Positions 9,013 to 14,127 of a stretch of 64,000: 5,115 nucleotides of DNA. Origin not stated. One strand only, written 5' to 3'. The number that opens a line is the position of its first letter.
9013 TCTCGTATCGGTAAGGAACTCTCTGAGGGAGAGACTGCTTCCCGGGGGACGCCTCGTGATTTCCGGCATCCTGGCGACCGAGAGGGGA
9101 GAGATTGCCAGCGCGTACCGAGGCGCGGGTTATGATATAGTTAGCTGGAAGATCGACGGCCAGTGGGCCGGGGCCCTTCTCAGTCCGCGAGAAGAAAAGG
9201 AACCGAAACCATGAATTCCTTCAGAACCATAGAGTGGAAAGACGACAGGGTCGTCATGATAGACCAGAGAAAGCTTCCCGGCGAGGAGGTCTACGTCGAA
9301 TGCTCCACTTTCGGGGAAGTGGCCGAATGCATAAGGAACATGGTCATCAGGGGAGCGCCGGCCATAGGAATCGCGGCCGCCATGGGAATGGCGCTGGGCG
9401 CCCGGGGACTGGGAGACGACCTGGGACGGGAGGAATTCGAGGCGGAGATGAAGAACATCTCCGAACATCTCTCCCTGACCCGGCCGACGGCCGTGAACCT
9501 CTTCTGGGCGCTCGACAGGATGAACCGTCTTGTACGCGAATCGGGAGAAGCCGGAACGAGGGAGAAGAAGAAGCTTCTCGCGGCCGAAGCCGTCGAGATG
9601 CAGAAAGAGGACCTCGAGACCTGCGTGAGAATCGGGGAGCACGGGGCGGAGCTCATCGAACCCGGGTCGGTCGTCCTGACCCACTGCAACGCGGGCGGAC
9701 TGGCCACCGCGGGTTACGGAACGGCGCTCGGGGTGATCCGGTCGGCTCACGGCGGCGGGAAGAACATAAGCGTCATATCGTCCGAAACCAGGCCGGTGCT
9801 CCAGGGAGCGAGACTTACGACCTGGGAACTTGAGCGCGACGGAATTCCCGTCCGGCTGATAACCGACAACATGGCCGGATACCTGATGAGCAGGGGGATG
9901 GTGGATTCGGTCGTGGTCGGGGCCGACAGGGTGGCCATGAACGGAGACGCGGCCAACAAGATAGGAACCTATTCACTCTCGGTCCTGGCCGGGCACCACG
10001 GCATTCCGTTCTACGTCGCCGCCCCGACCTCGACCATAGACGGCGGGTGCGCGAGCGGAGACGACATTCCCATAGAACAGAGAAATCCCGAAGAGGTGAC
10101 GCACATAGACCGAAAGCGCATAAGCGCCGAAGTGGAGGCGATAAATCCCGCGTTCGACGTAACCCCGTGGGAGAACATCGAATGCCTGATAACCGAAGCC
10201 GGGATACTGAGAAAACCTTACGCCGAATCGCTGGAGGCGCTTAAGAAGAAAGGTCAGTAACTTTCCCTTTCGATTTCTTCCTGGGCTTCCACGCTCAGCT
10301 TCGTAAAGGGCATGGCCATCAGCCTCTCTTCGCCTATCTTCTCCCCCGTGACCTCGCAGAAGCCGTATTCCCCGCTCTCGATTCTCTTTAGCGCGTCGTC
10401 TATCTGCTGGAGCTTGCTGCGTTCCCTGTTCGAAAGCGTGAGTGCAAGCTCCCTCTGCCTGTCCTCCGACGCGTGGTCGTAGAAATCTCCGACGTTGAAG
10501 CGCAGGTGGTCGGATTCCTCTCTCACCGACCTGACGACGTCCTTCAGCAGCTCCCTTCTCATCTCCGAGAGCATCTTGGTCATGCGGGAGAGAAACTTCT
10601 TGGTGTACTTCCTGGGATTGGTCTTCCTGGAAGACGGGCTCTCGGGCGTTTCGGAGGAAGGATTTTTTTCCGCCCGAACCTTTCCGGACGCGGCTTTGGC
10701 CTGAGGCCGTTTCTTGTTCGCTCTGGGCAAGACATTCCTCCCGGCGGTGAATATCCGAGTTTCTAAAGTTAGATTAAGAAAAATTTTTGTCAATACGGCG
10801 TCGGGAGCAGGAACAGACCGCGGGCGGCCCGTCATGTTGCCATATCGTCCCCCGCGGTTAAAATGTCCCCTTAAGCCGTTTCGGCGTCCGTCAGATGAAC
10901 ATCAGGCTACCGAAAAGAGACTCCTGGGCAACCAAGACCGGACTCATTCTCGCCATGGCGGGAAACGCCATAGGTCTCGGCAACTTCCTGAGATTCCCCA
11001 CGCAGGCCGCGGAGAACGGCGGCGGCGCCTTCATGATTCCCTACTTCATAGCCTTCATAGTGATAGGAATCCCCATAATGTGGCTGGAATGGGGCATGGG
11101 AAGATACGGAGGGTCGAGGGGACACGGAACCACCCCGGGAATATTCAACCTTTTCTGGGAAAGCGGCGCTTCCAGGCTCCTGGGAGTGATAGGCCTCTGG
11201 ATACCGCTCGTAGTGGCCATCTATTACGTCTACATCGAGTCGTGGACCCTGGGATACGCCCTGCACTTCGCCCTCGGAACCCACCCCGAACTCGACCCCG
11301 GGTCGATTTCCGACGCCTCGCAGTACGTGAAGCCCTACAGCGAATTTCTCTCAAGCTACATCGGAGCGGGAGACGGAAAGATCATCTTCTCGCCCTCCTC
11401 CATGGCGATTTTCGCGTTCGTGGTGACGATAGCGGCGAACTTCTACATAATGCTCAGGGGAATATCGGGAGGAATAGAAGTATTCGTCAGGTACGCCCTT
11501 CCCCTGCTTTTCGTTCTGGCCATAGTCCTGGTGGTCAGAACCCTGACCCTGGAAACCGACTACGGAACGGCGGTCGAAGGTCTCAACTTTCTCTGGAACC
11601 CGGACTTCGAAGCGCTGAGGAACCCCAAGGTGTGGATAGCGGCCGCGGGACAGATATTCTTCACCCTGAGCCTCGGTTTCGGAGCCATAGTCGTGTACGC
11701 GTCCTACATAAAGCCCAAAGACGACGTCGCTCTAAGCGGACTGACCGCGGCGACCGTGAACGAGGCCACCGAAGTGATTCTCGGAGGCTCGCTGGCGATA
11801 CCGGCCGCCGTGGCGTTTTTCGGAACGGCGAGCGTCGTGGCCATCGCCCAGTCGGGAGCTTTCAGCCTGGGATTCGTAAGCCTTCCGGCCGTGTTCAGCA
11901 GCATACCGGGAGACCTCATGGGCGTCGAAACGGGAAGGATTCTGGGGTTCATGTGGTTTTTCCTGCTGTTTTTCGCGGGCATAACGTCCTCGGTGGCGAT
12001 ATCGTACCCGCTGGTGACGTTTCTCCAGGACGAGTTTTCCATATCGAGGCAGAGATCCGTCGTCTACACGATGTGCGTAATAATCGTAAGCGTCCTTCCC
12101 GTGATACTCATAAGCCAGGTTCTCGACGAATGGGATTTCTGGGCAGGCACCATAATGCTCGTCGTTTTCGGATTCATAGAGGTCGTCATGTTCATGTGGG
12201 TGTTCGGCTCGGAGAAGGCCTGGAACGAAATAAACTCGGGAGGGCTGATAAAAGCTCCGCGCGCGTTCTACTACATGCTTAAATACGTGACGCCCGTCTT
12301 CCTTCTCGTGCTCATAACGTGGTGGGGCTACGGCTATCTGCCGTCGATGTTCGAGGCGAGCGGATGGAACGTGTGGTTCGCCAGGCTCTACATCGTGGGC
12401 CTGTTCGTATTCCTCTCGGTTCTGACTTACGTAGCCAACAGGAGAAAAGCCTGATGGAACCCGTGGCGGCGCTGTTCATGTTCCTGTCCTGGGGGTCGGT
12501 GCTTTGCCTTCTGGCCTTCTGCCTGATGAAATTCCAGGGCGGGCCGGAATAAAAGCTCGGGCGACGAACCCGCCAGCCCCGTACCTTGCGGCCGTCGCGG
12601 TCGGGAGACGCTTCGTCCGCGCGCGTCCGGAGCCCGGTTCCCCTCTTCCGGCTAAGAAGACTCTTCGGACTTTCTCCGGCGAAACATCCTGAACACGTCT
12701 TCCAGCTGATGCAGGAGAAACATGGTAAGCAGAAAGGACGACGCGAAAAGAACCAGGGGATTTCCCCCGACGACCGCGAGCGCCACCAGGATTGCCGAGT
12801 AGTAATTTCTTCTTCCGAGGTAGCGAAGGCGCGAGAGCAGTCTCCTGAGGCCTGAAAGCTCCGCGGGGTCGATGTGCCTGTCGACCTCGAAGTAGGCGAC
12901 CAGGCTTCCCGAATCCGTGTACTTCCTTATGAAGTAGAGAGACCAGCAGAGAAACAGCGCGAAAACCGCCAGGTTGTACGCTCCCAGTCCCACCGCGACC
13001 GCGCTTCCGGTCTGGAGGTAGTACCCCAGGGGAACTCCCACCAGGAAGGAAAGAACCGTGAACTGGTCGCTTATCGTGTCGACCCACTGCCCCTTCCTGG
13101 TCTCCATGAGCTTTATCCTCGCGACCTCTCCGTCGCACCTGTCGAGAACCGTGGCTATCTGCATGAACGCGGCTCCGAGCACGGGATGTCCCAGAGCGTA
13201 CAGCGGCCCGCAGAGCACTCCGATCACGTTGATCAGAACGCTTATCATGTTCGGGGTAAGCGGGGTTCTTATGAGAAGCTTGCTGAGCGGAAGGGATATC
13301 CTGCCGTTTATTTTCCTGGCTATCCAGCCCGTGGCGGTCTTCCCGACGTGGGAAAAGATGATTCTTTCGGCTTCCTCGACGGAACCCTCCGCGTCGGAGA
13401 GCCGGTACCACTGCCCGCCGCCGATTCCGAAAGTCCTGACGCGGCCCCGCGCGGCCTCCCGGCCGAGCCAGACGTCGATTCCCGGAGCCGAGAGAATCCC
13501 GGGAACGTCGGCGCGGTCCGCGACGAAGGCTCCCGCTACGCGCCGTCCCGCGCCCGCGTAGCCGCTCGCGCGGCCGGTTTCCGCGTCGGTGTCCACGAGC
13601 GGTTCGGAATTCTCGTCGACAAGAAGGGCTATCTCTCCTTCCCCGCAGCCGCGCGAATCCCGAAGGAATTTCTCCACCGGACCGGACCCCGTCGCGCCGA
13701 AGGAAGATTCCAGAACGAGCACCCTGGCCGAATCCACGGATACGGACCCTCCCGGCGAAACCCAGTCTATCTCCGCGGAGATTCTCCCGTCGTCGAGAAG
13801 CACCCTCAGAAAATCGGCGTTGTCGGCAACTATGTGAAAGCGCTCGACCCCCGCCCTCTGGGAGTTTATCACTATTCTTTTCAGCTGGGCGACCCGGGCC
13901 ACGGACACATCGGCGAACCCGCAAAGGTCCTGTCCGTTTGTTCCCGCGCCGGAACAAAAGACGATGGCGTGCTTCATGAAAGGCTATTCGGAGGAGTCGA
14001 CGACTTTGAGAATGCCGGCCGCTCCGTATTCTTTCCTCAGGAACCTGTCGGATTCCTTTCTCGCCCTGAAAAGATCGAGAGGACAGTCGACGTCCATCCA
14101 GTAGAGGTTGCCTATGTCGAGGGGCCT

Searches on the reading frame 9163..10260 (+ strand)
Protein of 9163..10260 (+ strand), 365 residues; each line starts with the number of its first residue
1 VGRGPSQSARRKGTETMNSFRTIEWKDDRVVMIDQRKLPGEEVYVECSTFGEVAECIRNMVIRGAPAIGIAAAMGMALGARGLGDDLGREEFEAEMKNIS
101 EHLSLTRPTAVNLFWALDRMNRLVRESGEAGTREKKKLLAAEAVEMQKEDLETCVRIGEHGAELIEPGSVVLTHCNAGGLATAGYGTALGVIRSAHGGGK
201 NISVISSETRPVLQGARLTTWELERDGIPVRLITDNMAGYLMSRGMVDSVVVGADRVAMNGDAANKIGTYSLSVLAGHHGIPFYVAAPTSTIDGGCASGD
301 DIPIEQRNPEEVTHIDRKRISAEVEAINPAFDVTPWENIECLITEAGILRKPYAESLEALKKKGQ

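Call 8: search_protein_families(library=pfam, proteins=[window:9163-10260:+], max_evalue=0.01)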
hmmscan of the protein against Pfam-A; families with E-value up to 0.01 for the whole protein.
window:9163-10260:+ (365 aa): 1 family
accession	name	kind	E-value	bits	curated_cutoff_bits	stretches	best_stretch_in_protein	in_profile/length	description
PF01008.23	IF-2B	-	5.4e-84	282.2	22.4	1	62-350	2-279/280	Initiation factor 2 subunit family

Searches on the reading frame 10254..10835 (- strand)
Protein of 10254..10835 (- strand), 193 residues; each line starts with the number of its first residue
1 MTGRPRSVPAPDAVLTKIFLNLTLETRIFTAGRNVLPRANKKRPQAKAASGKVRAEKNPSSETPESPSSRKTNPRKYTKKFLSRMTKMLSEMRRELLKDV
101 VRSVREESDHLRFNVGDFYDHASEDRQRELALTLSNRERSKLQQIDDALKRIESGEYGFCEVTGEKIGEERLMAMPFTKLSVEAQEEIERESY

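Call 57: search_protein_families(library=pfam, proteins=[window:10254-10835:-], max_evalue=0.001)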
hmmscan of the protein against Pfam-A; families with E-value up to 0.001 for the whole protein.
window:10254-10835:- (193 aa): 2 families
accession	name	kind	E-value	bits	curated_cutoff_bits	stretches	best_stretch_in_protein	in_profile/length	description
PF01258.23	zf-dskA_traR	-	5.6e-12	45.9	24.9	1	155-190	1-36/36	Prokaryotic dksA/traR C4-type zinc finger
PF21157.2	DksA_N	-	7e-07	29.9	27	1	86-152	6-71/71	DnaK suppressor protein DksA, N-terminal domain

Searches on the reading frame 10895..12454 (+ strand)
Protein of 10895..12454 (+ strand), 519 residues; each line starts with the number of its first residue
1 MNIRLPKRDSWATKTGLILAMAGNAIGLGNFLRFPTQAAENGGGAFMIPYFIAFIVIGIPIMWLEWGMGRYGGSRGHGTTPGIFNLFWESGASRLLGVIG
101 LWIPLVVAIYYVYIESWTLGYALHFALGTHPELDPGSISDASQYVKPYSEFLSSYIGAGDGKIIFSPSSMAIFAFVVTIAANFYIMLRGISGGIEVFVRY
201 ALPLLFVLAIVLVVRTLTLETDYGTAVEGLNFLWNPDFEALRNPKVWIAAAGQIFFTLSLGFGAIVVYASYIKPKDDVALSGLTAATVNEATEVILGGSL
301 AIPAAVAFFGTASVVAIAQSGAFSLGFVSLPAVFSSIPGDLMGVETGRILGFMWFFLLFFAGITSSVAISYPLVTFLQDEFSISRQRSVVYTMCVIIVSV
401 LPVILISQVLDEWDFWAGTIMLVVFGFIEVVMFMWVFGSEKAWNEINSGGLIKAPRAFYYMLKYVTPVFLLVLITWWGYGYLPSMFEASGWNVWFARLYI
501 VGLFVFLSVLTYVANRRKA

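Call 8: search_protein_families(library=pfam, proteins=[window:10895-12454:+], max_evalue=0.01)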
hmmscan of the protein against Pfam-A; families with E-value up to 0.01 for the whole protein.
window:10895-12454:+ (519 aa): 1 family
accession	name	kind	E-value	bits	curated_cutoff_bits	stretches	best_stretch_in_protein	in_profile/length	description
PF00209.24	SNF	-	2.2e-56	192.1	27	2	174-508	183-508/524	Sodium:neurotransmitter symporter family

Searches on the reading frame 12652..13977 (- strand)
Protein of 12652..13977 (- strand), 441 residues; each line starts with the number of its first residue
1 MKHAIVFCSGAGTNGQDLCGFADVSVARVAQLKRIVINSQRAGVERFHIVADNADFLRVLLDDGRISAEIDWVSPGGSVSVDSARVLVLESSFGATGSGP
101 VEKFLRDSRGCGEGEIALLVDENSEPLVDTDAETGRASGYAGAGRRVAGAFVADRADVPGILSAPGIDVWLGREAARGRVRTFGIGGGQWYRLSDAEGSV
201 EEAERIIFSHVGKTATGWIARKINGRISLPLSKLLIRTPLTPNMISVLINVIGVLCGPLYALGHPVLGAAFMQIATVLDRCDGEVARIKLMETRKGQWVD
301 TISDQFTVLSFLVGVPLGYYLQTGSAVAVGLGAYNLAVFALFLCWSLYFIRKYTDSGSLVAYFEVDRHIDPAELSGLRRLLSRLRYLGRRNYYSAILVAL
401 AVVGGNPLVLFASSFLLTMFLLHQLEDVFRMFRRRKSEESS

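Call 57: search_protein_families(library=pfam, proteins=[window:12652-13977:-], max_evalue=0.001)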
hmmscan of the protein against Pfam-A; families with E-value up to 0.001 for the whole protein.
window:12652-13977:- (441 aa): 1 family
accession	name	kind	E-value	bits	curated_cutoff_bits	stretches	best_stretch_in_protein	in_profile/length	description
PF01066.26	CDP-OH_P_transf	-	1.6e-10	42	22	1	241-335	3-95/152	CDP-alcohol phosphatidyltransferase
